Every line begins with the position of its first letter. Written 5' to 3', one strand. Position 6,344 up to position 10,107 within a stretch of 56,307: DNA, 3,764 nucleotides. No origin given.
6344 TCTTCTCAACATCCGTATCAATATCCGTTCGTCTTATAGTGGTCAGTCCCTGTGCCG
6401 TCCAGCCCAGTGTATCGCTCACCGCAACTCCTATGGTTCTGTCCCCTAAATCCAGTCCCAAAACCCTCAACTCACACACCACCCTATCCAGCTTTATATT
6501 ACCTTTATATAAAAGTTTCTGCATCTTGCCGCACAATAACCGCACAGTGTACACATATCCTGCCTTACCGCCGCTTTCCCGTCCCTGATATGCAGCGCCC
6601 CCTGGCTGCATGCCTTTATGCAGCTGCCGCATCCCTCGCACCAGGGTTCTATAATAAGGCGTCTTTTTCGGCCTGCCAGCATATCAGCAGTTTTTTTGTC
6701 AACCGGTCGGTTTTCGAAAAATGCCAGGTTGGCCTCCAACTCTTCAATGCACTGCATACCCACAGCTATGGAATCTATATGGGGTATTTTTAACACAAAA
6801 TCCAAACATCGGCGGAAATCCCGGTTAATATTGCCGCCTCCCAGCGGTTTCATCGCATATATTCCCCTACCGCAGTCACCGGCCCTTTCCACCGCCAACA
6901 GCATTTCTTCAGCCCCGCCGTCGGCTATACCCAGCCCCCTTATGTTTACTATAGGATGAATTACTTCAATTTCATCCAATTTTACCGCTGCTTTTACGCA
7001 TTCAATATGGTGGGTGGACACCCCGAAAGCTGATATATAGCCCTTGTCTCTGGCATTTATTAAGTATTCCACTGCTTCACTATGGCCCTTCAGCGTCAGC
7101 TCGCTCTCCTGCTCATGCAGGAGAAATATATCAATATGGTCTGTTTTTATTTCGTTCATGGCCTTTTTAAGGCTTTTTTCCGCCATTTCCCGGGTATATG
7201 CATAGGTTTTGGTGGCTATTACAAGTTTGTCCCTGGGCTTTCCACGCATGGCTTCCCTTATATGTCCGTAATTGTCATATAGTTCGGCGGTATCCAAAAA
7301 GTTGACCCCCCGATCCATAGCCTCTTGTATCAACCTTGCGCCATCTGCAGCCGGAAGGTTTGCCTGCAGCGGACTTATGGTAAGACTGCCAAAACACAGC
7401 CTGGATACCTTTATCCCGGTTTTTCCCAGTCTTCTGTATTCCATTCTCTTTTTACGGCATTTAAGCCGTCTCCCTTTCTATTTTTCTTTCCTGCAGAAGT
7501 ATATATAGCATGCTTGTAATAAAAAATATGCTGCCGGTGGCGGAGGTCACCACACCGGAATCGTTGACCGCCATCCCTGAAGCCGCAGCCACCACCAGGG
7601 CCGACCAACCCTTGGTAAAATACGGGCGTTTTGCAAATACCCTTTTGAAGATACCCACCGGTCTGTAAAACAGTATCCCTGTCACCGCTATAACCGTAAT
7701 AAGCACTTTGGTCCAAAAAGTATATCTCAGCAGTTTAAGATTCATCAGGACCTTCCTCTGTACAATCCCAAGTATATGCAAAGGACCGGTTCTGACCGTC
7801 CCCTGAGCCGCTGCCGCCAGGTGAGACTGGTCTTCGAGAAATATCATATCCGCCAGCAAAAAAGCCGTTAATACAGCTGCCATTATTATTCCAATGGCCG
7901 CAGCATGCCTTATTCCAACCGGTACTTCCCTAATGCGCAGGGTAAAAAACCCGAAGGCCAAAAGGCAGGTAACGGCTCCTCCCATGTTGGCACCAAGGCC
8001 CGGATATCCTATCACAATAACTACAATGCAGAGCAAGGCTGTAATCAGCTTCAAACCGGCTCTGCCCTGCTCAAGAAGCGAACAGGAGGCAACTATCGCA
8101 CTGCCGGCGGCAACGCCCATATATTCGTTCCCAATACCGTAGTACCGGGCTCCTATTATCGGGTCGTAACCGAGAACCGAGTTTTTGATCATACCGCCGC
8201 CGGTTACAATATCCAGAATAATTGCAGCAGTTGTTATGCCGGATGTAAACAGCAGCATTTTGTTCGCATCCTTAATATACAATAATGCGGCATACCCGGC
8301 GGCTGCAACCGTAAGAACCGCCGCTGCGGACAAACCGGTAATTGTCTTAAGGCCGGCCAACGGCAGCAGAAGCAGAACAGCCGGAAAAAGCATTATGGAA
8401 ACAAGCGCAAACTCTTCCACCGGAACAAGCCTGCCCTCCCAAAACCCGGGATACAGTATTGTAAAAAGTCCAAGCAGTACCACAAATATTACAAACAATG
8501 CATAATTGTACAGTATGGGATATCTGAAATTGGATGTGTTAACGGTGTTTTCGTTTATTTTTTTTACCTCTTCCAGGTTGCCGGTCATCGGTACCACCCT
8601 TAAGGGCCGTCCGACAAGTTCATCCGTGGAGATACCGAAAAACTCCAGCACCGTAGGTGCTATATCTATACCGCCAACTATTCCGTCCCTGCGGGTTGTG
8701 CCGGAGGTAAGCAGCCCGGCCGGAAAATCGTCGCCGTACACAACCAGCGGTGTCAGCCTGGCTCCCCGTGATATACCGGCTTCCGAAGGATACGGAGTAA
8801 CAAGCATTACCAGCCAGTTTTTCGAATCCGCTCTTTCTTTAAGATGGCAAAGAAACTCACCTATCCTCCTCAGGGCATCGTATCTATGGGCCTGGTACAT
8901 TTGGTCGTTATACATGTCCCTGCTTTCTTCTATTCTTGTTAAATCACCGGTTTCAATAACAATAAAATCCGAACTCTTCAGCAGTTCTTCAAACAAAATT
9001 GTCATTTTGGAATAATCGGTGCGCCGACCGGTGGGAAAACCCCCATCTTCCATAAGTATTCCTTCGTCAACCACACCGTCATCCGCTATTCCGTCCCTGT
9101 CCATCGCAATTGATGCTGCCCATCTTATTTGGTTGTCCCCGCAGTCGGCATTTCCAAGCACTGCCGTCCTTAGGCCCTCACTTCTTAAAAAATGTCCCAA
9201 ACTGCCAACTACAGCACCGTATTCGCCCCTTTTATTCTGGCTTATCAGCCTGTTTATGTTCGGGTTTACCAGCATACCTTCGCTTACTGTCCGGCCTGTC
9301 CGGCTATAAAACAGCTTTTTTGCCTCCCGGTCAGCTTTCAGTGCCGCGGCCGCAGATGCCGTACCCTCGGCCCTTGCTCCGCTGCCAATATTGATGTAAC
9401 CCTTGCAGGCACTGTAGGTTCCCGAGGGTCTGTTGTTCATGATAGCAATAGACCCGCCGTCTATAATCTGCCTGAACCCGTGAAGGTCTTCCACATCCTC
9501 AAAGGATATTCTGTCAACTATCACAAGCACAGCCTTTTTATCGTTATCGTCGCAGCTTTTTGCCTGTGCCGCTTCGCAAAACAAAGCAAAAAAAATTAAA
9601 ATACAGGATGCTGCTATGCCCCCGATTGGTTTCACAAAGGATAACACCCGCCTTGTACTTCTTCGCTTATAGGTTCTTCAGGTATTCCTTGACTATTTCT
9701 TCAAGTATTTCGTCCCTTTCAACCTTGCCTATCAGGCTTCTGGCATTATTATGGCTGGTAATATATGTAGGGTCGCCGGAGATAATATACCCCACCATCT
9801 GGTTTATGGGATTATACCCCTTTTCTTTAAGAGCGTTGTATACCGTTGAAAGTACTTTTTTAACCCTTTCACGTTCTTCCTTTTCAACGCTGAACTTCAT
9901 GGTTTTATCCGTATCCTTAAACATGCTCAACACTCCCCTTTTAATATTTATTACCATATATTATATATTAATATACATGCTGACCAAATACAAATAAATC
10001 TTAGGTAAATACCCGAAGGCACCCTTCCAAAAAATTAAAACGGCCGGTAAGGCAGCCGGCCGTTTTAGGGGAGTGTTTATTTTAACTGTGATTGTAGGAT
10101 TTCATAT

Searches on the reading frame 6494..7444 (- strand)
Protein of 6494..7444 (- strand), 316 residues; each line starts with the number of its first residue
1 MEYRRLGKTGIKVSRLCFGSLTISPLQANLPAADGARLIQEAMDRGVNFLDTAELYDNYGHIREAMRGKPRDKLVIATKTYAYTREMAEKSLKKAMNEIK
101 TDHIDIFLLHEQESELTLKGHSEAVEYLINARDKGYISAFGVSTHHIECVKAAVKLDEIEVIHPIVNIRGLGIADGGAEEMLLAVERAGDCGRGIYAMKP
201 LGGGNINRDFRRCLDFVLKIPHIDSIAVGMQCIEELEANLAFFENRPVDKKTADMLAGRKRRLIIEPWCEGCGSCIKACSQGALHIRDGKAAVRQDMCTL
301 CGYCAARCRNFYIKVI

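Call 43: search_protein_families(library=pfam, proteins=[window:6494-7444:-], max_evalue=0.00001)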
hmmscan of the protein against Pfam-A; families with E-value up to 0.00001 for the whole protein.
window:6494-7444:- (316 aa): 5 families
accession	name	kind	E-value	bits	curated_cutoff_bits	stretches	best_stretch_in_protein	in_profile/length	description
PF00248.27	Aldo_ket_red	-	8.9e-25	87.8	24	1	15-206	1-197/291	Aldo/keto reductase family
PF00037.32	Fer4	-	2.1e-06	27.7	21.1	0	267-284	6-23/24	4Fe-4S binding domain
PF13237.11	Fer4_10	-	4.8e-06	26.8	25.5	0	268-308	8-52/53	4Fe-4S dicluster domain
PF13187.11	Fer4_9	-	5.3e-06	26.8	27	0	269-310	2-49/52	4Fe-4S dicluster domain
PF12838.12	Fer4_7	-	7.5e-06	26.8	27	0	269-308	2-48/52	4Fe-4S dicluster domain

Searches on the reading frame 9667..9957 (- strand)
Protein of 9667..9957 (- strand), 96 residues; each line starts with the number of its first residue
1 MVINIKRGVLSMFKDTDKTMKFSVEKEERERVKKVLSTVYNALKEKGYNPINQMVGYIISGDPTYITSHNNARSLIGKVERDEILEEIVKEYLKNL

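Call 43: search_protein_families(library=pfam, proteins=[window:9667-9957:-], max_evalue=0.00001)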
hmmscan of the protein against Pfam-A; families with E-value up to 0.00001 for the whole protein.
window:9667-9957:- (96 aa): 1 family
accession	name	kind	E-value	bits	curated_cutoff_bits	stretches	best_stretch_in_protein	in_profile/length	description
PF06135.17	IreB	-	1.4e-40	137.8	25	1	17-94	1-78/78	IreB regulatory phosphoprotein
